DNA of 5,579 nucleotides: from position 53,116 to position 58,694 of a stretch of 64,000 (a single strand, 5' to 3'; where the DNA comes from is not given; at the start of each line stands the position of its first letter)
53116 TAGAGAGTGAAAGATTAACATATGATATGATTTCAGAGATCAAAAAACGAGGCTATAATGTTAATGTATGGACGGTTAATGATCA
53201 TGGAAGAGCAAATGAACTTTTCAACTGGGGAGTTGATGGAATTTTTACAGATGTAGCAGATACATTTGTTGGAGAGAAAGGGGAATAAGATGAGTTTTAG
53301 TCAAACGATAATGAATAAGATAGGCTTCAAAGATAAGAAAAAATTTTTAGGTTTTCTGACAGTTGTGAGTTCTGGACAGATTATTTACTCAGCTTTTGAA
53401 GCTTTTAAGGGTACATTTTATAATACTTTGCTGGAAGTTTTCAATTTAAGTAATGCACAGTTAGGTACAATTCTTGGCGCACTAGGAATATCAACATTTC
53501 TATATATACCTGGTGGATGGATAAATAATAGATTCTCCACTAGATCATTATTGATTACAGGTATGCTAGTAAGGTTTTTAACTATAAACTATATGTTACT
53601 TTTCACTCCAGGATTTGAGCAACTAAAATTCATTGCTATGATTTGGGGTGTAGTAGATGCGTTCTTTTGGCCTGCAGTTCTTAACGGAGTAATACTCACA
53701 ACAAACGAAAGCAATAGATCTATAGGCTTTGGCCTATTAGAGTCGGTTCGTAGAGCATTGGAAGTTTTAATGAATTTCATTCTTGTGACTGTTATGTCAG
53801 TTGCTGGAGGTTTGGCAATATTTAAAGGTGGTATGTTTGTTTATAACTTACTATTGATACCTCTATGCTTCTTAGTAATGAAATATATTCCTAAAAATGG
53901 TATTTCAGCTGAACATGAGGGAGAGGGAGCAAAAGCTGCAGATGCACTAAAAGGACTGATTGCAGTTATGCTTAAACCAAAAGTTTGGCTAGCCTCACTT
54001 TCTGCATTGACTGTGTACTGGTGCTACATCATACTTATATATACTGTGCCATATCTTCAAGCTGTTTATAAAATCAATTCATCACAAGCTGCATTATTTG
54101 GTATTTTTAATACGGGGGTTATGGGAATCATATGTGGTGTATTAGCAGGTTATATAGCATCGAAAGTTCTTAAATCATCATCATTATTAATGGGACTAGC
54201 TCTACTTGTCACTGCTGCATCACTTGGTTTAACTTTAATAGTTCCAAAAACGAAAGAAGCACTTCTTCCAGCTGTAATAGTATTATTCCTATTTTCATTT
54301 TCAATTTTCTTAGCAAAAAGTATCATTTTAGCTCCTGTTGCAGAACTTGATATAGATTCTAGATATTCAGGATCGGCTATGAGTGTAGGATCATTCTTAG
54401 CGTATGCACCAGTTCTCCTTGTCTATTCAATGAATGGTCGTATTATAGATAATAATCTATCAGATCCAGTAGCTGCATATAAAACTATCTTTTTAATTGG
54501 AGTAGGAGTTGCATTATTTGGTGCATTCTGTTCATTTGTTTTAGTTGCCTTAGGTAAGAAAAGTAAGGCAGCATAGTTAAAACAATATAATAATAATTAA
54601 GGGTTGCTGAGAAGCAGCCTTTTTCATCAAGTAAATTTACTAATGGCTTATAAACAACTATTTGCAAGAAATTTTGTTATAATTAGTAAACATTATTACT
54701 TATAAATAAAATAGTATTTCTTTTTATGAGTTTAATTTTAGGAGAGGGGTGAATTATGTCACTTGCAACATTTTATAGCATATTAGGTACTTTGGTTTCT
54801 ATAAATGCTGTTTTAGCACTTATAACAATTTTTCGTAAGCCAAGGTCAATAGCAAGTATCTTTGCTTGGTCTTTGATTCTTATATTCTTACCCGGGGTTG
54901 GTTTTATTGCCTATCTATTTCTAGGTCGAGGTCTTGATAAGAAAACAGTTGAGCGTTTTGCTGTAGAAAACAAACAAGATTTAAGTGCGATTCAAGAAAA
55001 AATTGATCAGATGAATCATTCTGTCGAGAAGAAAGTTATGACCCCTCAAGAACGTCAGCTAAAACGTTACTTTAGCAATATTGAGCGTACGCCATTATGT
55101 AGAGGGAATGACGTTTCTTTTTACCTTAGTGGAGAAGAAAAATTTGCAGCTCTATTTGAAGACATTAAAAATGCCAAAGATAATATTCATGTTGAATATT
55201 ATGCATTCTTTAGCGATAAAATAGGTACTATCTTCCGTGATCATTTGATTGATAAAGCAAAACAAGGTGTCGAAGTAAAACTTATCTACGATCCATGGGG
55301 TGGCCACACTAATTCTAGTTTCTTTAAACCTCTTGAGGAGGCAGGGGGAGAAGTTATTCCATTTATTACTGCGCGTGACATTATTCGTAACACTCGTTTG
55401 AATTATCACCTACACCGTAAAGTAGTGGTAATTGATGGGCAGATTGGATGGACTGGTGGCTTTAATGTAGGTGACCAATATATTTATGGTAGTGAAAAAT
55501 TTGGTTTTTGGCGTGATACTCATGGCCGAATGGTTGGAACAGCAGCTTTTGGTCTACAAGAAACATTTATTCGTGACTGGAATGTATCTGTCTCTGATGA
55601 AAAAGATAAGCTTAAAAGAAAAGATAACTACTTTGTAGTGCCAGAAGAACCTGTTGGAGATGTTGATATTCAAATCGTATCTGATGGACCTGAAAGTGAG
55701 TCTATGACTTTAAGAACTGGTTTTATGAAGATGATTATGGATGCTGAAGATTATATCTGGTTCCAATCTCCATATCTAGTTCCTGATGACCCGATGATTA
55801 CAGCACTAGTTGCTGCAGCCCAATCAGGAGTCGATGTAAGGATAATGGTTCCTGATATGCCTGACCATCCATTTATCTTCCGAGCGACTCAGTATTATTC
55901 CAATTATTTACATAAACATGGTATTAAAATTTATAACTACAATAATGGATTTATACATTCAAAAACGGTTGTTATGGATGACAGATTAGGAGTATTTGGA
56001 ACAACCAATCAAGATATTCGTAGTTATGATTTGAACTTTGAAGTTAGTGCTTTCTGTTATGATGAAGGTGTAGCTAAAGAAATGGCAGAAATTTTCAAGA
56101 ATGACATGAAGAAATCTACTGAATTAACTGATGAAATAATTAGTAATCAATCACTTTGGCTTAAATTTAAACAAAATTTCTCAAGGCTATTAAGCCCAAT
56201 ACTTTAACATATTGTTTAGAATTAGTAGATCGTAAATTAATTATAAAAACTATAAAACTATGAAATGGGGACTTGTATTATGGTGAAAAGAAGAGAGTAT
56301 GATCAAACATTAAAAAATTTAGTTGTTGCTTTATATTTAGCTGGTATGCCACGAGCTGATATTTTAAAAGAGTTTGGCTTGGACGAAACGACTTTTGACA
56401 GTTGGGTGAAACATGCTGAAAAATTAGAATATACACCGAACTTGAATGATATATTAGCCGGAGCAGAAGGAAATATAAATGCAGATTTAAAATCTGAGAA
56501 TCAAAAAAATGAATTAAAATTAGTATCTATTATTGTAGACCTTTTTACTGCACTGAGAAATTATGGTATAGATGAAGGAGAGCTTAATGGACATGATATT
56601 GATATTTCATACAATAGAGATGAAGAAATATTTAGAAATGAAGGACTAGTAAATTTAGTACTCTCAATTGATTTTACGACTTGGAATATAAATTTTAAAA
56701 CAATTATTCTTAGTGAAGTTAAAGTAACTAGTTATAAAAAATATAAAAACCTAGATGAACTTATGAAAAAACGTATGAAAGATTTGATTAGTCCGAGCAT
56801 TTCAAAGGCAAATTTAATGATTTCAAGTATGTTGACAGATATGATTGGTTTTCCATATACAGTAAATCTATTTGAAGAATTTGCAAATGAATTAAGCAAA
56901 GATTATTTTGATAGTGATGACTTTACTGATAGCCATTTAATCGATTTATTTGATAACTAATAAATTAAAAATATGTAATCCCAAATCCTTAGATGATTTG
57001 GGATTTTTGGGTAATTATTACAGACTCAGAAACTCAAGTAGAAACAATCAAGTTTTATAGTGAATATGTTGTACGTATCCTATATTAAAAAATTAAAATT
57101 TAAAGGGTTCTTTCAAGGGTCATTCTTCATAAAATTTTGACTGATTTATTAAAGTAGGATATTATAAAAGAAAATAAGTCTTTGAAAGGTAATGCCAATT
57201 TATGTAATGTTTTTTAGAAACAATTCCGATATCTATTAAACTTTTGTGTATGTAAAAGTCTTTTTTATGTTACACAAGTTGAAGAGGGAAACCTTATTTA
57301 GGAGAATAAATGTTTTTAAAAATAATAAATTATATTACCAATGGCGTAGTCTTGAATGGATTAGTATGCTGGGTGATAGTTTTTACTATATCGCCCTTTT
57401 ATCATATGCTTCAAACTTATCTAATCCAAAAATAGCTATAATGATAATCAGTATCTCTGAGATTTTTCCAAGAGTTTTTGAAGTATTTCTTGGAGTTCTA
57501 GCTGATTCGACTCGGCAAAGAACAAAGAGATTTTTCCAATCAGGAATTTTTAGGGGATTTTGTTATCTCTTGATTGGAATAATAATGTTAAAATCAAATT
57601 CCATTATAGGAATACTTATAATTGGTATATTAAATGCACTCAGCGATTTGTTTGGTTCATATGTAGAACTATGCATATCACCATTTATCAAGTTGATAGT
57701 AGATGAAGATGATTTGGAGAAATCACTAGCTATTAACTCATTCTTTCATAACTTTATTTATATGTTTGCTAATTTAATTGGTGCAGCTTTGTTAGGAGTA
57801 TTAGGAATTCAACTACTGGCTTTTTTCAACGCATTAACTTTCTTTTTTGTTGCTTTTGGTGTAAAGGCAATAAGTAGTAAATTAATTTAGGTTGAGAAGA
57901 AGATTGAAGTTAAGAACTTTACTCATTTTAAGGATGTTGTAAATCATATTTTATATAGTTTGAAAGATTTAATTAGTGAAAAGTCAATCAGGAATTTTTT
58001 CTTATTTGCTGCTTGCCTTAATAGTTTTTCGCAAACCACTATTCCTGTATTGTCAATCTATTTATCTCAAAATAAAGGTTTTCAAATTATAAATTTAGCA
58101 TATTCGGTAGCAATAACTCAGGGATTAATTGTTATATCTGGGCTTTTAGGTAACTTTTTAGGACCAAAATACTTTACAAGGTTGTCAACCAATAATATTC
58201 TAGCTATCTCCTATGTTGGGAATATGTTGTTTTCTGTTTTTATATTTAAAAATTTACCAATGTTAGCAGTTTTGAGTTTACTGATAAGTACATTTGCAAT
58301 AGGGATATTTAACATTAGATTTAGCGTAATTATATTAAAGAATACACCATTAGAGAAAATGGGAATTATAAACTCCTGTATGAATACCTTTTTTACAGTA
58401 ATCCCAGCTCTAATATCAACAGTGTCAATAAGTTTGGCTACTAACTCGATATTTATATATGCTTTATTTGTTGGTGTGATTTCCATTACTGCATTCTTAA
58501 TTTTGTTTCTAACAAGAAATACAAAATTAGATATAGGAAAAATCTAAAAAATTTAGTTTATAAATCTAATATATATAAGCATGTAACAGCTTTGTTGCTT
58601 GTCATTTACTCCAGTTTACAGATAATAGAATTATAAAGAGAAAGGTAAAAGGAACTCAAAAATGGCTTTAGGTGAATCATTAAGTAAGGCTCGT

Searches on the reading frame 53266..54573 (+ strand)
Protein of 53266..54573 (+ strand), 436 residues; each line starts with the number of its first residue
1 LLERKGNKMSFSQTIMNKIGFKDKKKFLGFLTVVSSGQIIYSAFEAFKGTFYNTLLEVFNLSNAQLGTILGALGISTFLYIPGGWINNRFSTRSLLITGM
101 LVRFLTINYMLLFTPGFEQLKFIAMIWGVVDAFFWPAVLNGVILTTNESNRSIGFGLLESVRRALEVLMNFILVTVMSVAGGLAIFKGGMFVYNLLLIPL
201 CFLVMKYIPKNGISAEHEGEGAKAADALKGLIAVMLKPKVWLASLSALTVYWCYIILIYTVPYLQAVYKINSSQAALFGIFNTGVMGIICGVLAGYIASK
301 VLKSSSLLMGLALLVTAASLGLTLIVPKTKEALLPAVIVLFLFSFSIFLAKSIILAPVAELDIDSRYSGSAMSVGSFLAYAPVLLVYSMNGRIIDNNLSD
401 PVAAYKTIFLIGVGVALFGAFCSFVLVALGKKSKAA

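Call 5: search_protein_families(library=pfam, proteins=[window:53266-54573:+], max_evalue=0.01)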
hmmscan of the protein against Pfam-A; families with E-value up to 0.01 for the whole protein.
window:53266-54573:+ (436 aa): 1 family
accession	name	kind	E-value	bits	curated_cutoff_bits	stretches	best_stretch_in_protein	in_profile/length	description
PF07690.21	MFS_1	-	1e-17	64.6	33.4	1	38-380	5-340/347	Major Facilitator Superfamily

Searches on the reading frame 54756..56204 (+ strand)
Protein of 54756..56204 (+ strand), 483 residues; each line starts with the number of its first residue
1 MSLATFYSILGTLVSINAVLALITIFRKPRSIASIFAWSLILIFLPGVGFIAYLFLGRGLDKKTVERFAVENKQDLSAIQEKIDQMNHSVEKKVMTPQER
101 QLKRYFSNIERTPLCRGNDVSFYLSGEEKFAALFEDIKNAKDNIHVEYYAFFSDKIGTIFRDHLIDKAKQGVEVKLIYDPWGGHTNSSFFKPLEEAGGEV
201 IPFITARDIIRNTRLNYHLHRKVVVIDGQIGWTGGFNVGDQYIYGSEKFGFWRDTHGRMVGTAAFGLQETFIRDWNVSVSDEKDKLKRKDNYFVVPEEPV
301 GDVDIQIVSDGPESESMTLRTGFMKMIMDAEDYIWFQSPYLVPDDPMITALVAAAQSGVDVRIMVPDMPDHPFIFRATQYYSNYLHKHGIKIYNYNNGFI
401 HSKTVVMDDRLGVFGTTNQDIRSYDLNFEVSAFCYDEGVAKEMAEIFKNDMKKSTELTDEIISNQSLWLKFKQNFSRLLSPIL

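Call 5: search_protein_families(library=pfam, proteins=[window:54756-56204:+], max_evalue=0.01)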
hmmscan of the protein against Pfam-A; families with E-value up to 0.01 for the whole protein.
window:54756-56204:+ (483 aa): 4 families
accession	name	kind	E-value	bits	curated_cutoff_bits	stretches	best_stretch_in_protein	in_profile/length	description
PF13091.12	PLDc_2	-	5.9e-42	143.1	27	2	325-450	3-131/132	PLD-like domain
PF13396.11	PLDc_N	-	3.6e-09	36.9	23.3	1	18-58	3-42/42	Phospholipase_D-nuclease N-terminal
PF00614.28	PLDc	-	9.9e-06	25.8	21.9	0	219-240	5-26/28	Phospholipase D Active site motif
PF24402.1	iHKD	-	0.0033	18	27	0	347-398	5-51/111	Inactive HKD-Rease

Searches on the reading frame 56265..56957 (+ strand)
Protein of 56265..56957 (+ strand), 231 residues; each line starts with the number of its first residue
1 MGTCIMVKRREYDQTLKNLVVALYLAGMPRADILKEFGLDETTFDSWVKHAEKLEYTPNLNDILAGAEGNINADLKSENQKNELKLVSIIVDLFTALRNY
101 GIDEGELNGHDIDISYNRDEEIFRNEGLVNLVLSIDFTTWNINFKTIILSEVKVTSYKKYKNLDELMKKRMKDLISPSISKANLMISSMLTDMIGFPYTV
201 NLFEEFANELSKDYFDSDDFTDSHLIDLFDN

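Call 5: search_protein_families(library=pfam, proteins=[window:56265-56957:+], max_evalue=0.01)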
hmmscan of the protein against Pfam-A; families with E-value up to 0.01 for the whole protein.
window:56265-56957:+ (231 aa): 4 families
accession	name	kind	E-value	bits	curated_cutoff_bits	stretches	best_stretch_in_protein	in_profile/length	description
PF13518.12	HTH_28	-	0.0002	21.8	25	1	20-52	5-37/52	Helix-turn-helix domain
PF13384.12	HTH_23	-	0.0036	17.5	24.6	1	20-51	10-41/50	Homeodomain-like domain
PF02796.21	HTH_7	-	0.0074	16.8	23.8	0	17-39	11-33/45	Helix-turn-helix domain of resolvase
PF01527.26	HTH_Tnp_1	-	0.0077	16.9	24.1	0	6-59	1-56/75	Transposase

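Call 6: search_protein_families(library=ncbifam, proteins=[window:56265-56957:+], max_evalue=0.01)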
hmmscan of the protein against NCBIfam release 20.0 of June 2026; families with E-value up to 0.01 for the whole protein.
window:56265-56957:+ (231 aa): 0 families

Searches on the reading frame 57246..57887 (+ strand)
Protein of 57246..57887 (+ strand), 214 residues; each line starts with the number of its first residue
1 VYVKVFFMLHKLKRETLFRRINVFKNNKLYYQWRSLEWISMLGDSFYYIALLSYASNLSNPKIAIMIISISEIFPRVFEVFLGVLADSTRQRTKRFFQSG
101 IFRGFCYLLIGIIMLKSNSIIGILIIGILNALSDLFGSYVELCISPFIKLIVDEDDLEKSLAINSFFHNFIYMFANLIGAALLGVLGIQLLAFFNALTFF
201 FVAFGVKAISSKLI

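Call 5: search_protein_families(library=pfam, proteins=[window:57246-57887:+], max_evalue=0.01)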
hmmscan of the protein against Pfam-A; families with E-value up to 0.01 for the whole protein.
window:57246-57887:+ (214 aa): 2 families
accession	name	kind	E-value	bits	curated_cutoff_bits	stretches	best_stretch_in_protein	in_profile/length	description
PF07690.21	MFS_1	-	2.9e-06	26.9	33.4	1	38-204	6-166/347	Major Facilitator Superfamily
PF05977.19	MFS_3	-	0.0054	15.7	27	1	56-206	38-186/524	Transmembrane secretion effector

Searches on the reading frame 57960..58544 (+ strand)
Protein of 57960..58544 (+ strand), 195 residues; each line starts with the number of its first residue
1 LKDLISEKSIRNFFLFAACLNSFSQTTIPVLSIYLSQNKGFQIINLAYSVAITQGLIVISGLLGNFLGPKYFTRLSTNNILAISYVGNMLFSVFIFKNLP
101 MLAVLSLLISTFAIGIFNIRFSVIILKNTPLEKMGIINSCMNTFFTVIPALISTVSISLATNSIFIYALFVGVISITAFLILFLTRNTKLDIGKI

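Call 5: search_protein_families(library=pfam, proteins=[window:57960-58544:+], max_evalue=0.01)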
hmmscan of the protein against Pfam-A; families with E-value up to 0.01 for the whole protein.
window:57960-58544:+ (195 aa): 1 family
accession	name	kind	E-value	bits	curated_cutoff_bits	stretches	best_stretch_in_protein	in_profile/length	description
PF07690.21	MFS_1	-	1.8e-05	24.3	33.4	1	15-187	2-176/347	Major Facilitator Superfamily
